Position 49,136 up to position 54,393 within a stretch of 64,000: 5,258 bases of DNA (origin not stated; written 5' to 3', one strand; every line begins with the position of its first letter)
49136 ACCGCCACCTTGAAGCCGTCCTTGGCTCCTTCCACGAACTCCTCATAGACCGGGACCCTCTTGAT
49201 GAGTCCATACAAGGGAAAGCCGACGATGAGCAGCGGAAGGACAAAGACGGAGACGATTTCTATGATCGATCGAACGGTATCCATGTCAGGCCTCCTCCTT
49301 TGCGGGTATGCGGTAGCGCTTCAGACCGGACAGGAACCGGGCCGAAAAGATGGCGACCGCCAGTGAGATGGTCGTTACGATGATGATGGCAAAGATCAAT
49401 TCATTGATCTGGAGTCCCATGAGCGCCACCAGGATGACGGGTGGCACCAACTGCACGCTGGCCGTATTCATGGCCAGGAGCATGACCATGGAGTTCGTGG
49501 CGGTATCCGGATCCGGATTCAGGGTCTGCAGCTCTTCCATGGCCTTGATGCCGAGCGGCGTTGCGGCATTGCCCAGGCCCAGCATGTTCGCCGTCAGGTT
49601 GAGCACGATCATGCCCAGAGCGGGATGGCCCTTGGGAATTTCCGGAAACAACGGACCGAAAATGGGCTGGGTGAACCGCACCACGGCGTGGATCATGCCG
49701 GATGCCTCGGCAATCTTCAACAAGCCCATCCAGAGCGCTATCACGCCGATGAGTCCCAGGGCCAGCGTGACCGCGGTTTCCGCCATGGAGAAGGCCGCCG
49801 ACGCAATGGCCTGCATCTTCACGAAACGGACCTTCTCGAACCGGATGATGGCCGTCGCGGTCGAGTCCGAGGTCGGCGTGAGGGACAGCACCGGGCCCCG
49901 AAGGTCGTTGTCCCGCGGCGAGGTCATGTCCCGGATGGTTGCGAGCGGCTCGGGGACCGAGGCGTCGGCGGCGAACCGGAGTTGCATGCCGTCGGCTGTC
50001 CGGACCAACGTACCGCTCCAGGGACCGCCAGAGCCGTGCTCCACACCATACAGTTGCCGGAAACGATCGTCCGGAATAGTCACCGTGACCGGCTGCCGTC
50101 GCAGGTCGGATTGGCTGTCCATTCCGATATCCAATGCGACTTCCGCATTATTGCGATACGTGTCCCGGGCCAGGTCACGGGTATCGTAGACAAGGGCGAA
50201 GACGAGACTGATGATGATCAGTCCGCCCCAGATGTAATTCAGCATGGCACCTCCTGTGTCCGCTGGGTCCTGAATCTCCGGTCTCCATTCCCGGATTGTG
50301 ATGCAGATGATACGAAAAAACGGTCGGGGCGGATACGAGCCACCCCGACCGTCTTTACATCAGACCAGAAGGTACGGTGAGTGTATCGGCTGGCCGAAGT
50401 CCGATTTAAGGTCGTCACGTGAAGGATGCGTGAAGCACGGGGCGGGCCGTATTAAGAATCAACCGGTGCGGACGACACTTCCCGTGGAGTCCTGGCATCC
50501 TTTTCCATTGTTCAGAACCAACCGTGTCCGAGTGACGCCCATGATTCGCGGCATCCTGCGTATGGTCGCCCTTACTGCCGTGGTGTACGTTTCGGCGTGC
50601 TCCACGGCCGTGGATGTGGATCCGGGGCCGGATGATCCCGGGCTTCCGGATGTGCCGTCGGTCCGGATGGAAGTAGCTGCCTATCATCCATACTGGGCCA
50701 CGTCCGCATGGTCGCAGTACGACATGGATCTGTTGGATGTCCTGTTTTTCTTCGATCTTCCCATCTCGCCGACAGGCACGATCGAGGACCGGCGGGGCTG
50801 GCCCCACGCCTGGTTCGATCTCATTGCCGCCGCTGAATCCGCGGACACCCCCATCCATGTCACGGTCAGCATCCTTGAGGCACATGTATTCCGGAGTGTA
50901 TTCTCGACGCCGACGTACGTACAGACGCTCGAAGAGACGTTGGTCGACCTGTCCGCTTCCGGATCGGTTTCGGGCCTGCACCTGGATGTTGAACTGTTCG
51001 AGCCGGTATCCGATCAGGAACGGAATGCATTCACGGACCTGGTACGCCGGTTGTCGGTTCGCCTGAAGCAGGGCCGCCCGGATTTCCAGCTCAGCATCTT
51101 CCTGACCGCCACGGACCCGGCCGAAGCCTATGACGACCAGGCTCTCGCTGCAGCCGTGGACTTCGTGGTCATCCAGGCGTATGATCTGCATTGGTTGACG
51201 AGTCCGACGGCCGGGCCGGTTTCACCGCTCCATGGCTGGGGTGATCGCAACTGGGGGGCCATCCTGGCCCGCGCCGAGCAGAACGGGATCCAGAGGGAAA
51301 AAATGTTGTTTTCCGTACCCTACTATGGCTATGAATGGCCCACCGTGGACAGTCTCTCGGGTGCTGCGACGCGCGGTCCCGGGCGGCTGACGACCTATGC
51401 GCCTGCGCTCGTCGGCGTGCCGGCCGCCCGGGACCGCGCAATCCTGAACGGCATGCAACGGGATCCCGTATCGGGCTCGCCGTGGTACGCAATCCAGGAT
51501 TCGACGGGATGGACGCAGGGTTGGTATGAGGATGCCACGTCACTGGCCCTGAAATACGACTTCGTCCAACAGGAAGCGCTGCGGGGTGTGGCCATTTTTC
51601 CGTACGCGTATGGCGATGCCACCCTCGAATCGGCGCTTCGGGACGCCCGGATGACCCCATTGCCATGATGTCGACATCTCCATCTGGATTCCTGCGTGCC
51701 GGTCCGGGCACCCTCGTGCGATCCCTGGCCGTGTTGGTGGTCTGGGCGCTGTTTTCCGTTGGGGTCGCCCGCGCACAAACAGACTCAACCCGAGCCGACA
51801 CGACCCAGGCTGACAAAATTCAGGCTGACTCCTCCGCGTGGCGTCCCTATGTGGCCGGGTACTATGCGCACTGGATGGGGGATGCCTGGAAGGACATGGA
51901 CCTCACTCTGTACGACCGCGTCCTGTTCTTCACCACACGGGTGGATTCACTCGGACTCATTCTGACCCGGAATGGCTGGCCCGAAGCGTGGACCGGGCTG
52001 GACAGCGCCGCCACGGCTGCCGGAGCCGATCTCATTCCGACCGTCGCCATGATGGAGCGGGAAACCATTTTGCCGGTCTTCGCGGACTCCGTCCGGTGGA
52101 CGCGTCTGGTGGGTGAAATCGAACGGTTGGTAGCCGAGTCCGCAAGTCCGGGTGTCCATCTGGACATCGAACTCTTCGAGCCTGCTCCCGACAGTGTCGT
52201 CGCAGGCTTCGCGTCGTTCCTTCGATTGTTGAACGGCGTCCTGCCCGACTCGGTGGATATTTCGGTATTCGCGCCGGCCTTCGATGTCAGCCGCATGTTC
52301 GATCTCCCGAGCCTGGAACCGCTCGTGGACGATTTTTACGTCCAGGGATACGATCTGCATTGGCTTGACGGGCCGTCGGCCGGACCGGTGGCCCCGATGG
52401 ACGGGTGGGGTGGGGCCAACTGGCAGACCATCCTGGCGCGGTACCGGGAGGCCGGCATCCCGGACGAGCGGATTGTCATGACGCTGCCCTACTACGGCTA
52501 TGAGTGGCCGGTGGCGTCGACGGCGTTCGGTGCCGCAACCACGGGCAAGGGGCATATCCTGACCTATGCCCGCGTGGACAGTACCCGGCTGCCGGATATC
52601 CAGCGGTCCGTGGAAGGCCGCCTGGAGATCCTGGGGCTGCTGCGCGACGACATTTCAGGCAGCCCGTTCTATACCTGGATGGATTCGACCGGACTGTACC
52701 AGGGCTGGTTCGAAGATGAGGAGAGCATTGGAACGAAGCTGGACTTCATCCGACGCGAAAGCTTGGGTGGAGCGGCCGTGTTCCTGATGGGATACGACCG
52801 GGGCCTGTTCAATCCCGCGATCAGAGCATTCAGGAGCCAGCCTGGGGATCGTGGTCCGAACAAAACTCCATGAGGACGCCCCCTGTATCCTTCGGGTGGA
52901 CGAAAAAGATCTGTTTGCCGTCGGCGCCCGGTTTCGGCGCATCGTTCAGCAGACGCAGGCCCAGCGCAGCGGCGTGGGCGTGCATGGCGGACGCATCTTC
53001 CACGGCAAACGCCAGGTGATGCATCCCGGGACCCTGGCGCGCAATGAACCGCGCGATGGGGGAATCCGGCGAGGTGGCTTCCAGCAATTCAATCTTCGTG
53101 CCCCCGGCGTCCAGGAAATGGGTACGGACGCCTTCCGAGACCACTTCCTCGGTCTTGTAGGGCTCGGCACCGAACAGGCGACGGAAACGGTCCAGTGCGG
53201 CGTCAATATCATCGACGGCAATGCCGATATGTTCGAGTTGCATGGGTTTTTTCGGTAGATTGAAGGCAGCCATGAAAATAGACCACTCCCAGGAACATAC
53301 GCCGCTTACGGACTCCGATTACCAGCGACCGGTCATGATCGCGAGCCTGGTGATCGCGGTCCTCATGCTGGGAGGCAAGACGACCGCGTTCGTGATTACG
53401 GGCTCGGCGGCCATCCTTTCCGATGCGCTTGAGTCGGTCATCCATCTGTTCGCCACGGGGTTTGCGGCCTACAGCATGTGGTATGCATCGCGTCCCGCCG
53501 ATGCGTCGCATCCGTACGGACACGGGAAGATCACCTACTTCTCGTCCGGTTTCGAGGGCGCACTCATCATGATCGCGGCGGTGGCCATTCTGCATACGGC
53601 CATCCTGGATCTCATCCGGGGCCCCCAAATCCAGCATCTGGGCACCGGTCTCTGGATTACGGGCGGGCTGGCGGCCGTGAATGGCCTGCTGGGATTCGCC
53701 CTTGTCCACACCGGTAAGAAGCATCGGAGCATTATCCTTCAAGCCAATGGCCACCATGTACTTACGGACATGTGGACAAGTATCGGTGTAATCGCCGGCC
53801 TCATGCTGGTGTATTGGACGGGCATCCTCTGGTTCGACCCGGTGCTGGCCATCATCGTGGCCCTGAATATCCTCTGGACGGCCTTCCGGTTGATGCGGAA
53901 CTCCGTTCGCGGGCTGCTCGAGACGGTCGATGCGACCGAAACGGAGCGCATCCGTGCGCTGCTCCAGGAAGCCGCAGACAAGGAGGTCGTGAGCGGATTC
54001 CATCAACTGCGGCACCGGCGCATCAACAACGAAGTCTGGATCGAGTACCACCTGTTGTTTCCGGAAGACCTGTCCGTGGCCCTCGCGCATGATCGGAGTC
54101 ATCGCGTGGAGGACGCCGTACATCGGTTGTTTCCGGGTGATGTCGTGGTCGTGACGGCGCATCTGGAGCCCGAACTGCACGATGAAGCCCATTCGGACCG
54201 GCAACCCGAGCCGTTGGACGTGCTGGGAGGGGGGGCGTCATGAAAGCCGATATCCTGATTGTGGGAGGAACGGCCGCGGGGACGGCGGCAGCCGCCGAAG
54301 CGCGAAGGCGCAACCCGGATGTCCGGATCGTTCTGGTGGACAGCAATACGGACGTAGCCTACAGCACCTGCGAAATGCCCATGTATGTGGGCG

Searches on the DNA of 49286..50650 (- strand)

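Call 4: search_rna_families(source=window, start=50150, end=50650, threshold=evalue, max_evalue=10, show_alignments=3)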
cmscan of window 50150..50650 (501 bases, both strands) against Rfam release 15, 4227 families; matches with E-value up to 10: 8.
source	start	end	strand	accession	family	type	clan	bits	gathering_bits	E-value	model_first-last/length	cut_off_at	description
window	50313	50452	-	RF02346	ar35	Gene; sRNA;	-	20.8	45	0.086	1-144/144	no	Alphaproteobacterial sRNA ar35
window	50312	50363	+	RF02353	BjrC68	Gene; sRNA;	-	20.6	39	0.0059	1-82/82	no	Bradyrhizobiaceae sRNA BjrC68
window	50308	50362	-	RF03870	mir-2040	Gene; miRNA;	-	19.4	51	0.6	1-81/81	no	mir-2040 microRNA precursor family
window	50153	50221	+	RF01905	HOTAIR_2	Gene; lncRNA;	-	17.7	60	0.072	1-69/69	no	HOTAIR conserved region 2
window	50276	50357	-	RF01730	Termite-leu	Cis-reg;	-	17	51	0.56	1-78/78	no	Termite-leu RNA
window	50204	50253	+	RF01285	snoU31b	Gene; snRNA; snoRNA; CD-box;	-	14.7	37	6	1-86/86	no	Small nucleolar RNA U31b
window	50314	50361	+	RF00827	mir-77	Gene; miRNA;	-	14.3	83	3.7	1-89/89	no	mir-77 microRNA precursor family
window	50318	50354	-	RF04303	MIR162_2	Gene; miRNA;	CL00150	13.2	103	5.3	1-135/135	no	MIR162_2 microRNA precursor family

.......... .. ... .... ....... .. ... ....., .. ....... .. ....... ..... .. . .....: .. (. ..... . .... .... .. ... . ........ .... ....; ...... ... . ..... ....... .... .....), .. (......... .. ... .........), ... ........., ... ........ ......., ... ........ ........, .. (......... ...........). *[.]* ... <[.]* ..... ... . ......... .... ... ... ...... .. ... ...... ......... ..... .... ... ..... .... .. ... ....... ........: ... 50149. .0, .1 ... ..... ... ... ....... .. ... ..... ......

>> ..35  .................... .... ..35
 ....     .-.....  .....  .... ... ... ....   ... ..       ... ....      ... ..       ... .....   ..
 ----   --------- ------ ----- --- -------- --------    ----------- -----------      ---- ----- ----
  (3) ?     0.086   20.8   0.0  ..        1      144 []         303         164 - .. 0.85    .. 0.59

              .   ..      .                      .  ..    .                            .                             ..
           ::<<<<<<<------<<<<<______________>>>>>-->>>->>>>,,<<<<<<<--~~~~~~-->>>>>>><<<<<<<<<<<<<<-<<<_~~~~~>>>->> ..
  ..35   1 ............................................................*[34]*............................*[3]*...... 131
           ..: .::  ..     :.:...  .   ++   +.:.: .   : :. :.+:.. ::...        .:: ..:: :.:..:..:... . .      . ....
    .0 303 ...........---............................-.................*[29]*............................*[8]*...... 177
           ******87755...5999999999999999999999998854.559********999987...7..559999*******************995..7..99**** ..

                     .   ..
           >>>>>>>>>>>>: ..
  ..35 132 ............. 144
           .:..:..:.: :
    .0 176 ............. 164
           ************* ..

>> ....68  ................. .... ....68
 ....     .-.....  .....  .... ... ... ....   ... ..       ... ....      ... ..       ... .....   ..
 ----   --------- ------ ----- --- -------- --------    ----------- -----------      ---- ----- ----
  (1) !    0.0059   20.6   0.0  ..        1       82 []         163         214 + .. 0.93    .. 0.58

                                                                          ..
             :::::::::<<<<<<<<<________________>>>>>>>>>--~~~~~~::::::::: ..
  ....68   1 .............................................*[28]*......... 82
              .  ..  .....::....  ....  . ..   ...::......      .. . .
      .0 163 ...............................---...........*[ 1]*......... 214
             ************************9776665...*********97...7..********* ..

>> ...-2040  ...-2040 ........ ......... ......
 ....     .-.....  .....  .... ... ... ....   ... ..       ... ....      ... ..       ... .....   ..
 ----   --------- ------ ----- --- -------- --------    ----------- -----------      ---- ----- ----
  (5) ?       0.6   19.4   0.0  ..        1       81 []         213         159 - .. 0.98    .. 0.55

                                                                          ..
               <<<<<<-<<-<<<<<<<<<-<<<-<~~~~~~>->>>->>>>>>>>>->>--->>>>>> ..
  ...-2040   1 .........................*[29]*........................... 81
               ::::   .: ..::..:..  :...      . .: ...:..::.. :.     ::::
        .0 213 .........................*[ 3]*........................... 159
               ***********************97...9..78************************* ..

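Call 14: search_rna_families(sources=[L001, L002, L004, L006, L005, L003], threshold=gathering)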
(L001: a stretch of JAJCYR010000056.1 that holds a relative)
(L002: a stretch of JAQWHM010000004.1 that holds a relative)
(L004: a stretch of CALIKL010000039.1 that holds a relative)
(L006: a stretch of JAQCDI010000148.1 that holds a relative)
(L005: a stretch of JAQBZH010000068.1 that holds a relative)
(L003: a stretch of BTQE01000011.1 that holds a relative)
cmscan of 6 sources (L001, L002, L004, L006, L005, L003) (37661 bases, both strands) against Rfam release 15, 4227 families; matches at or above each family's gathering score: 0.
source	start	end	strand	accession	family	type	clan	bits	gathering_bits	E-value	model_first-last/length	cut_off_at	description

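Call 69: search_rna_families(sources=[L003, L174, L182, L170, L169, L081], threshold=gathering)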
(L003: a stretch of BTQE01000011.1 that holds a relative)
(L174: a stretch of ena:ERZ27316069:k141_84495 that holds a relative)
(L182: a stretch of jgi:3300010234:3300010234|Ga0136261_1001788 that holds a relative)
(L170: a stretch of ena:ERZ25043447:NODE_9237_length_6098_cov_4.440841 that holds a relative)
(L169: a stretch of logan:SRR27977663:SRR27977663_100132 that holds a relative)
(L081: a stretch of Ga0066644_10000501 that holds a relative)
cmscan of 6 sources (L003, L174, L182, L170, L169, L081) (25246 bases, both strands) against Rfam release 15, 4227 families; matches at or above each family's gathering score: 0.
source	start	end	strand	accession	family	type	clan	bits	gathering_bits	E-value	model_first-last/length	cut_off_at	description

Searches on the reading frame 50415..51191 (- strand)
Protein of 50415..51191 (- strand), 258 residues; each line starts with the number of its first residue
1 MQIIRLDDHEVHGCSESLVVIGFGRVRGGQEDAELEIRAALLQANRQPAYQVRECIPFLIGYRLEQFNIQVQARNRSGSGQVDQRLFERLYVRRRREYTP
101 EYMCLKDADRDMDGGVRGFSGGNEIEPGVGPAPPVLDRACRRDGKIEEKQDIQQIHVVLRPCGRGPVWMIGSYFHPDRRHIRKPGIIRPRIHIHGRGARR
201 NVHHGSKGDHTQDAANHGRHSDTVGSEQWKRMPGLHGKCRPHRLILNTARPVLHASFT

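Call 62: search_protein_families(library=pfam, proteins=[window:50415-51191:-], max_evalue=0.001)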
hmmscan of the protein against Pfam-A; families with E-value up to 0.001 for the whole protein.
window:50415-51191:- (258 aa): 0 families

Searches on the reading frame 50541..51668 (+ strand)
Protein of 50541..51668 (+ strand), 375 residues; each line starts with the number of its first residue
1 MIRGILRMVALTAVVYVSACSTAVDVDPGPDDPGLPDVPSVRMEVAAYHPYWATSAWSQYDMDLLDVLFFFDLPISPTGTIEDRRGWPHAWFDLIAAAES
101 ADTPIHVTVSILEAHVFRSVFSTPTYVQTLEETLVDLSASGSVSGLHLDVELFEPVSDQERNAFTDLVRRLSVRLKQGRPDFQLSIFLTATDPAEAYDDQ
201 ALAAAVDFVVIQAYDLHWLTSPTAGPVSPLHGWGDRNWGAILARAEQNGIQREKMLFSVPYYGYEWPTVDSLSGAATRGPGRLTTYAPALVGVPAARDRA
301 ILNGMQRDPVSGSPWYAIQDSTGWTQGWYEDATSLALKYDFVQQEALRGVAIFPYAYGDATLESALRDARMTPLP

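Call 7: search_protein_families(library=pfam, proteins=[window:50541-51668:+])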
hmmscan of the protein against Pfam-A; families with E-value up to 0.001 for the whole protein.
window:50541-51668:+ (375 aa): 1 family
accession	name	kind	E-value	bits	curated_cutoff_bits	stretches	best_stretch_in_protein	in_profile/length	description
PF00704.34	Glyco_hydro_18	-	6.9e-25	88.8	29.6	1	46-353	3-312/317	Glycosyl hydrolases family 18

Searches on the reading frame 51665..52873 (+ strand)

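Call 7: search_protein_families(library=pfam, proteins=[window:51665-52873:+])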
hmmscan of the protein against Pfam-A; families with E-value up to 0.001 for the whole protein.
window:51665-52873:+ (402 aa): 1 family
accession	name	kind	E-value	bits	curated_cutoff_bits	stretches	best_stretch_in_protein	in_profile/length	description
PF00704.34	Glyco_hydro_18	-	7.4e-17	62.4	29.6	1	147-378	92-317/317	Glycosyl hydrolases family 18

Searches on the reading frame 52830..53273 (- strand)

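Call 62: search_protein_families(library=pfam, proteins=[window:52830-53273:-], max_evalue=0.001)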
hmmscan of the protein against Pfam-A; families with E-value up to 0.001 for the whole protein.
window:52830-53273:- (147 aa): 3 families
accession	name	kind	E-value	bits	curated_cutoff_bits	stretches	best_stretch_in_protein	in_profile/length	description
PF13669.12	Glyoxalase_4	-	2.8e-22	79.5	27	1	15-124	2-109/109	Glyoxalase/Bleomycin resistance protein/Dioxygenase superfamily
PF00903.31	Glyoxalase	-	9.4e-18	65.2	20.6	1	13-137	2-121/121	Glyoxalase/Bleomycin resistance protein/Dioxygenase superfamily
PF13468.12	Glyoxalase_3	-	3.3e-10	40.7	25.1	1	13-141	1-138/176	Glyoxalase-like domain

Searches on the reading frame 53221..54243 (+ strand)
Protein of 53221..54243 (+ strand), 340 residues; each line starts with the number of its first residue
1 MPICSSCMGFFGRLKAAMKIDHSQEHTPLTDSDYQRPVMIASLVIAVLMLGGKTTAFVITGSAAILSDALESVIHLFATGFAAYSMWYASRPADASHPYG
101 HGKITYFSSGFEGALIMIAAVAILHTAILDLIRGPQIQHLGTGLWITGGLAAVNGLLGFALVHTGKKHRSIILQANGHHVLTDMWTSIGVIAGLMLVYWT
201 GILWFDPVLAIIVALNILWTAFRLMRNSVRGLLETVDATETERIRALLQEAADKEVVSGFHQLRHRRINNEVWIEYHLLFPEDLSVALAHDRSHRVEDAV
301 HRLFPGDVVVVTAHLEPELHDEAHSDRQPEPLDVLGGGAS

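Call 62: search_protein_families(library=pfam, proteins=[window:53221-54243:+], max_evalue=0.001)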
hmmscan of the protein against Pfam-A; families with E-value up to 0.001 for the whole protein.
window:53221-54243:+ (340 aa): 2 families
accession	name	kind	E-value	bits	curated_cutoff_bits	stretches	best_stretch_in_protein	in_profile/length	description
PF01545.26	Cation_efflux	-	5.5e-43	147.5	26.6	1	39-233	1-198/198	Cation efflux family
PF16916.11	ZT_dimer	-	1.5e-11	44.6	26.7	1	239-318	4-78/78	Dimerisation domain of Zinc Transporter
